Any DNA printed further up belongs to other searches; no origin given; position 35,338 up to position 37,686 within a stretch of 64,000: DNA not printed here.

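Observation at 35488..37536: TGS-domain-like + uridine kinase fusion: bacterial-type architecture in a pyrimidine-salvage enzyme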

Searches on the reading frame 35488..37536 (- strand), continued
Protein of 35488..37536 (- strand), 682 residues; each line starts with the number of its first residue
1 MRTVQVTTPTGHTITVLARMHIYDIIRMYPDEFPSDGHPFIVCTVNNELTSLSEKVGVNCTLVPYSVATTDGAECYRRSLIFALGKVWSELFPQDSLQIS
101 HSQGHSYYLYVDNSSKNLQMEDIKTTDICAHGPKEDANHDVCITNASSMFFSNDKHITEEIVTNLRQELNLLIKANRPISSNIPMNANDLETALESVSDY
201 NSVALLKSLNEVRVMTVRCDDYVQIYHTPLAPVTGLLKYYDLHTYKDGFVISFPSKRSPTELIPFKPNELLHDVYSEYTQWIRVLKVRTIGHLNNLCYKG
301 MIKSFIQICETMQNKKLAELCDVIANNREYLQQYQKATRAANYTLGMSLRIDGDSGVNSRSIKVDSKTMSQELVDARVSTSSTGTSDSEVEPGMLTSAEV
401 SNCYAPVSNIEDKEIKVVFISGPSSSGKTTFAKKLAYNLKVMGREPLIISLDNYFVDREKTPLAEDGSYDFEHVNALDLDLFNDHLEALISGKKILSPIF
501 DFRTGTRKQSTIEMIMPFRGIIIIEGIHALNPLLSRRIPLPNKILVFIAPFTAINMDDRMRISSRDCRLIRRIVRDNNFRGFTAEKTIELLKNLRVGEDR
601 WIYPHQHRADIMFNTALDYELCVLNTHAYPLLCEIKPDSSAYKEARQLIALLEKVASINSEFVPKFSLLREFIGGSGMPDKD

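Call 20: search_solved_structures(query=A2, max_evalue=1e-20, show_alignments=3)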
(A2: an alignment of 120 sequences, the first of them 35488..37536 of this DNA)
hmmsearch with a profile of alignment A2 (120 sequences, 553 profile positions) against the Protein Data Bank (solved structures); distinct sequences matched with E-value up to 1e-20: 4.
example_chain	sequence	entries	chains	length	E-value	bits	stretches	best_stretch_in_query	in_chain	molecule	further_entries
1nyq_A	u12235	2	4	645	8.6e-30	106.9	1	1-201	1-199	threonyl-tRNA synthetase 1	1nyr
6vu9_A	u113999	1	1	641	4e-28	101.4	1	3-202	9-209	Threonine--tRNA ligase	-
1tje_A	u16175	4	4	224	2.2e-27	98.9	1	7-202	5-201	Threonyl-tRNA synthetase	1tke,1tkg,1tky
1qf6_A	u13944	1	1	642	3e-26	95.2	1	7-202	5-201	THREONYL-TRNA SYNTHETASE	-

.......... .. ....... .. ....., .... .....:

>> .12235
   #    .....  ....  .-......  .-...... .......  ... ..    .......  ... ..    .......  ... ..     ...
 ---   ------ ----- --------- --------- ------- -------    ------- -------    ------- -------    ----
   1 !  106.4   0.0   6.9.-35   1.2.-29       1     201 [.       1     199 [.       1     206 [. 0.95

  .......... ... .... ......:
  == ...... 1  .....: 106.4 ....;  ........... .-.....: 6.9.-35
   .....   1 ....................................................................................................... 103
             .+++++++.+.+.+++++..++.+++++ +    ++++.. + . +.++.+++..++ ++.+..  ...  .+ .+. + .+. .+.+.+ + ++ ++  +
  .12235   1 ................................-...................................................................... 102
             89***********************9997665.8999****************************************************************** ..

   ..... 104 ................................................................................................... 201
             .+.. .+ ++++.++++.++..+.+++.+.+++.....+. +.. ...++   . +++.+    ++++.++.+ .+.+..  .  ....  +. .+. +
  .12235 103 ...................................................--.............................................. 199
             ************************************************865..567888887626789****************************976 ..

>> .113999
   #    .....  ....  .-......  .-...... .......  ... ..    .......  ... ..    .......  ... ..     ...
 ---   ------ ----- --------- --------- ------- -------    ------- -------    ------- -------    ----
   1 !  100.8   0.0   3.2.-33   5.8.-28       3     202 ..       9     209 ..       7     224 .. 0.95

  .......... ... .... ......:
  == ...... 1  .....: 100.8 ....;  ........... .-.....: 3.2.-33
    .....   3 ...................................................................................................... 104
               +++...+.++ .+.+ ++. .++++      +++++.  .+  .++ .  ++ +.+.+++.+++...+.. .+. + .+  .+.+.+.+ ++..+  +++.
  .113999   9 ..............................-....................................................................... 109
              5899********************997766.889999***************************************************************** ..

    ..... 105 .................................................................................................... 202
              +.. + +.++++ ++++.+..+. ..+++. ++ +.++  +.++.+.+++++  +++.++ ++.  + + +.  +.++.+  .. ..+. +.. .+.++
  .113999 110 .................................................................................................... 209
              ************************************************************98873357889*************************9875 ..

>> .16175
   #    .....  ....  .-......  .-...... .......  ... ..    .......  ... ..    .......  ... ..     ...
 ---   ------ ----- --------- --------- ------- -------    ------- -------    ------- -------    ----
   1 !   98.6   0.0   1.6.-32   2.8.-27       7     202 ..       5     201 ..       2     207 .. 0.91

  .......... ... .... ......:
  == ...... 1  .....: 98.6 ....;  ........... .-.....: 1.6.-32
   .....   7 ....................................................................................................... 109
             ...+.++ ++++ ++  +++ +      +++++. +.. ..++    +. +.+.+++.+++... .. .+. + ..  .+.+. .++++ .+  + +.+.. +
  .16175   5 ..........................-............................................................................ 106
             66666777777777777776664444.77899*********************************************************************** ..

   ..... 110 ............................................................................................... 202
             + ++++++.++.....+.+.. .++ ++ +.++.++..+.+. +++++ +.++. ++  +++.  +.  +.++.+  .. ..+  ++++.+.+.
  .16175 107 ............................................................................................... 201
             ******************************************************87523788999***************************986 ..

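Call 22: find_related_loci(query=A1, collection=genome_contigs, flank=4000)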
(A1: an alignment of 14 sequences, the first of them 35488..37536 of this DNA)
Query A1 (682 aa) in genome_contigs; peptide patterns used: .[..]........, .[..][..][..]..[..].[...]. (x = any residue, [..] = any of these).
600 stretches matched a pattern (row limit reached: there are more); 593 encode a relative of the query (tblastn E <= 1e-3); the best 80 are kept; 80 distinct loci.
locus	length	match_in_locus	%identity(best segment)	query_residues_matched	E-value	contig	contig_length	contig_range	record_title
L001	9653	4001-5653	51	1-678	3e-80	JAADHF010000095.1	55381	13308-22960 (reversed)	MAG: Spirochaetota bacterium isolate M_MetaBat.164 contig-127_701, whole genome shotgun sequence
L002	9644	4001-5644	50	4-678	1e-79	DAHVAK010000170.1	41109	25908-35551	MAG TPA_asm: Spirochaetales bacterium isolate clean1700 k141_367515, whole genome shotgun sequence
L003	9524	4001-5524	48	45-678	1e-79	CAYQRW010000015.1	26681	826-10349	MAG TPA_asm: uncultured Spirochaeta sp. isolate SRP332253_co1_177 genome assembly, contig: NODE_2690_length_26681_cov_7.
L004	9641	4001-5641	50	1-676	2e-78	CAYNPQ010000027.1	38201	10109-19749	MAG TPA_asm: uncultured Treponemataceae bacterium isolate SRP220891_co1_303 genome assembly, contig: NODE_2086_length_38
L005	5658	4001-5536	50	38-676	3e-78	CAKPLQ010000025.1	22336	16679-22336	MAG: uncultured Clostridia bacterium isolate REFINED_METABAT215_TOP10_CONTIGS_1500_ASSEMBLY_K77_MERGED__Nepal_MoBio_Fibe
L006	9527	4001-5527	50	41-676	6e-78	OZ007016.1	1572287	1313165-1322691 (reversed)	MAG: uncultured Clostridia bacterium isolate 6737_HOM_CTRL_s71.ctg000086c_hifiasm_circ MAG genome assembly, chromosome:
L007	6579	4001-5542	48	36-676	8e-78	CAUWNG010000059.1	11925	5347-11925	MAG: uncultured Clostridia bacterium isolate SRS15956990__bin20 genome assembly, contig: SRS15956990_NODE_3708_length_11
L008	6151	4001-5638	47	4-678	3e-77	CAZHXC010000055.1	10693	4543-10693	MAG TPA_asm: uncultured Spirochaetales bacterium isolate SRP141376_co1_212 genome assembly, contig: NODE_11460_length_10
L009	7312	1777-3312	49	38-676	1e-76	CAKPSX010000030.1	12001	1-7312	MAG: uncultured Clostridia bacterium isolate REFINED_METABAT215_TOP10_CONTIGS_1500_ASSEMBLY_K77_MERGED__Hadza_MoBio_hadz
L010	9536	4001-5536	49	41-676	8e-77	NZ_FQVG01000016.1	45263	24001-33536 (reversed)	Caloramator proteoclasticus DSM 10124, whole genome shotgun sequence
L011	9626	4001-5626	28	33-676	4e-76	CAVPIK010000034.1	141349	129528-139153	MAG: uncultured Chloroflexia bacterium isolate MFD09964.bin.2.163 genome assembly, contig: contig_6725, whole genome sho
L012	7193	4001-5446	49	75-678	1e-75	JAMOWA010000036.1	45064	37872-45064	MAG: Thermoanaerobaculia bacterium isolate PIR-30_metabat2_scaf2bin.106 PIR-30_scaffold_240_c1, whole genome shotgun seq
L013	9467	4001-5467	48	67-678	1e-74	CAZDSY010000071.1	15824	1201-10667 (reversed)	MAG TPA_asm: uncultured Paludibacter sp. isolate binchicken_co43_254 genome assembly, contig: NODE_6645_length_15824_cov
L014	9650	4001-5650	49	3-678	7e-75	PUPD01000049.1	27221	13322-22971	MAG: Spirochaetaceae bacterium isolate B1Sed10_113R1 B1-Sed10-C1456, whole genome shotgun sequence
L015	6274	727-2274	47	41-678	1e-74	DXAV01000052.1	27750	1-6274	MAG TPA_asm: Candidatus Bacteroides merdavium isolate CHK118-2852 CHK118__C113121_L27750_SAMEA104467369, whole genome sh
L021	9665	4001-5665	47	4-676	3e-74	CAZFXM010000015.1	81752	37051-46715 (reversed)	MAG TPA_asm: uncultured Clostridium sp. isolate SRP287540_co1_326 genome assembly, contig: NODE_205_length_81752_cov_36.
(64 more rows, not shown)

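Call 28: predict_structure(alignment_id=A2)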
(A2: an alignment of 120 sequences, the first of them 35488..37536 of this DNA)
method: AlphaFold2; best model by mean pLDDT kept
length: 682 residues; sequences in the alignment: 120
mean_pLDDT: 86.0   pTM: 0.85
mean pLDDT of the five models: 86.0, 85.8, 85.2, 84.5, 84.0
residues with pLDDT >= 90: 495; 70-90: 79; 50-70: 19; < 50: 89
segments of 3 or more residues with pLDDT < 50: 129-152, 348-408
pLDDT, mean of each block of 10 residues (from residue 1): 93 96 96 94 96 96 96 96 98 94 94 80 54 45 37 74 98 98 96 95 95 96 97 97 95 93 92 91 88 94 93 95 91 87 61 44 41 43 37 39 45 85 91 95 94 96 90 94 95 95 92 93 95 90 95 94 94 95 95 85 92 95 98 96 96 96 95 86 42
secondary structure, 60 per line:
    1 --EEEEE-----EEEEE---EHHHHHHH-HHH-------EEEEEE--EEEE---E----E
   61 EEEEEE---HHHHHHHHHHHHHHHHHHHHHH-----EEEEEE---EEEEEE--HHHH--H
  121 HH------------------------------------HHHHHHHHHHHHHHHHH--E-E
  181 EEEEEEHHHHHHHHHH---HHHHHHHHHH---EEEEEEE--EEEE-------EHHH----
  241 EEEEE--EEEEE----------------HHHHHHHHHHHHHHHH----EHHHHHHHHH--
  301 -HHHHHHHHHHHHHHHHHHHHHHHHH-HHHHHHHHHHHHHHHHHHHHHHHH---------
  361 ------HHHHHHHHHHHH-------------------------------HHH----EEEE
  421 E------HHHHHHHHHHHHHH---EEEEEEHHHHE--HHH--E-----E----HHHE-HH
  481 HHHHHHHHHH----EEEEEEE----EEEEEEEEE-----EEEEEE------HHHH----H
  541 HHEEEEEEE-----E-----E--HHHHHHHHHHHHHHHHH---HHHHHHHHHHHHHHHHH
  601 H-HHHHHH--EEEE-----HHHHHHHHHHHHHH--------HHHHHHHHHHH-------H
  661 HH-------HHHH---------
elements in order (helices of 4 or more, strands of 3 or more residues): E3-7 E13-17 H22-28 E40-45 E48-51 E60-66 H70-91 E97-102 E106-111 H114-117 H159-175 E180-186 H187-196 H200-209 E213-219 E222-225 E241-245 E248-252 H269-284 H290-298 H302-326 H328-351 H367-378 E417-421 H428-441 E445-450 H451-454 H479-490 E495-501 E506-514 E520-525 H532-535 E543-549 H564-580 H584-601 H603-608 E611-614 H620-633 H642-652 H670-673

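Call 32: fold_search(model_id=the predicted structure, library=pdb)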
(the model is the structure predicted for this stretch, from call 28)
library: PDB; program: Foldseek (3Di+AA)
matches with E <= 10: 1170; with E <= 0.001: 110
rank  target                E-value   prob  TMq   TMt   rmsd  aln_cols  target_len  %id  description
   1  3asz_A                3.6e-11  1.00  0.24  0.75   9.1       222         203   26  CMP-complex structure of uridine kinase from Thermus thermophilus HB8 (released 2011-06-01)
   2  3asz_B                6.9e-11  1.00  0.24  0.72   3.7       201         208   28  CMP-complex structure of uridine kinase from Thermus thermophilus HB8 (released 2011-06-01)
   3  3asy_A                1.7e-10  1.00  0.25  0.78   9.5       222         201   27  ligand-free structure of uridine kinase from thermus thermophilus HB8 (released 2011-06-01)
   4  6n53_A                2.1e-10  1.00  0.25  0.76   3.7       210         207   23  Crystal structure of human uridine-cytidine kinase 2 complexed with 2'-azidouridine monophosphate (released 2019-11-27)
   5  3w8r_B                2.5e-10  1.00  0.24  0.72  11.7       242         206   25  Mutant structure of Thermus thermophilus HB8 uridine-cytidine kinase (released 2014-03-26)
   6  3w8r_A                3.1e-10  1.00  0.24  0.72   4.0       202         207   28  Mutant structure of Thermus thermophilus HB8 uridine-cytidine kinase (released 2014-03-26)
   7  3asy_B                3.3e-10  1.00  0.24  0.76   3.9       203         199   28  ligand-free structure of uridine kinase from thermus thermophilus HB8 (released 2011-06-01)
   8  6n55_H                5.3e-10  1.00  0.24  0.74   3.4       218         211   22  Crystal structure of human uridine-cytidine kinase 2 complexed with 2'-azidouridine (released 2019-11-27)
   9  1ufq_D                6.2e-10  1.00  0.24  0.74   3.5       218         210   21  Crystal structure of ligand-free human uridine-cytidine kinase 2 (released 2004-05-04)
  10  1ufq_B                7.7e-10  1.00  0.25  0.75   7.8       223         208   22  Crystal structure of ligand-free human uridine-cytidine kinase 2 (released 2004-05-04)
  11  6n54_A                1.0e-09  1.00  0.25  0.75   3.7       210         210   22  Crystal structure of human uridine-cytidine kinase 2 complexed with 2'-azidocytidine monophosphate (released 2019-11-27)
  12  9hcd_7                1.1e-09  1.00  0.25  0.52   9.4       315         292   13  Mouse mitoribosome large subunit assembly intermediate (with uL16m) bound to MRM3-dimer, DDX28 and the MALSU-L0R8F8-mt (released 2025-06-11)
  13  6n55_E                1.2e-09  1.00  0.24  0.72   4.1       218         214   21  Crystal structure of human uridine-cytidine kinase 2 complexed with 2'-azidouridine (released 2019-11-27)
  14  4v1a_c                1.3e-09  1.00  0.24  0.49  11.5       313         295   13  Structure of the large subunit of the mammalian mitoribosome, part 2 of 2 (released 2014-10-08)
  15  1uj2_A                1.5e-09  1.00  0.24  0.71   4.3       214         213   22  Crystal structure of human uridine-cytidine kinase 2 complexed with products, CMP and ADP (released 2004-05-04)
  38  1tje                  1.5e-08  1.00  0.26  0.71   4.1       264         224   15  Crystal structure of the editing domain of threonyl-tRNA synthetase (released 2004-11-30)
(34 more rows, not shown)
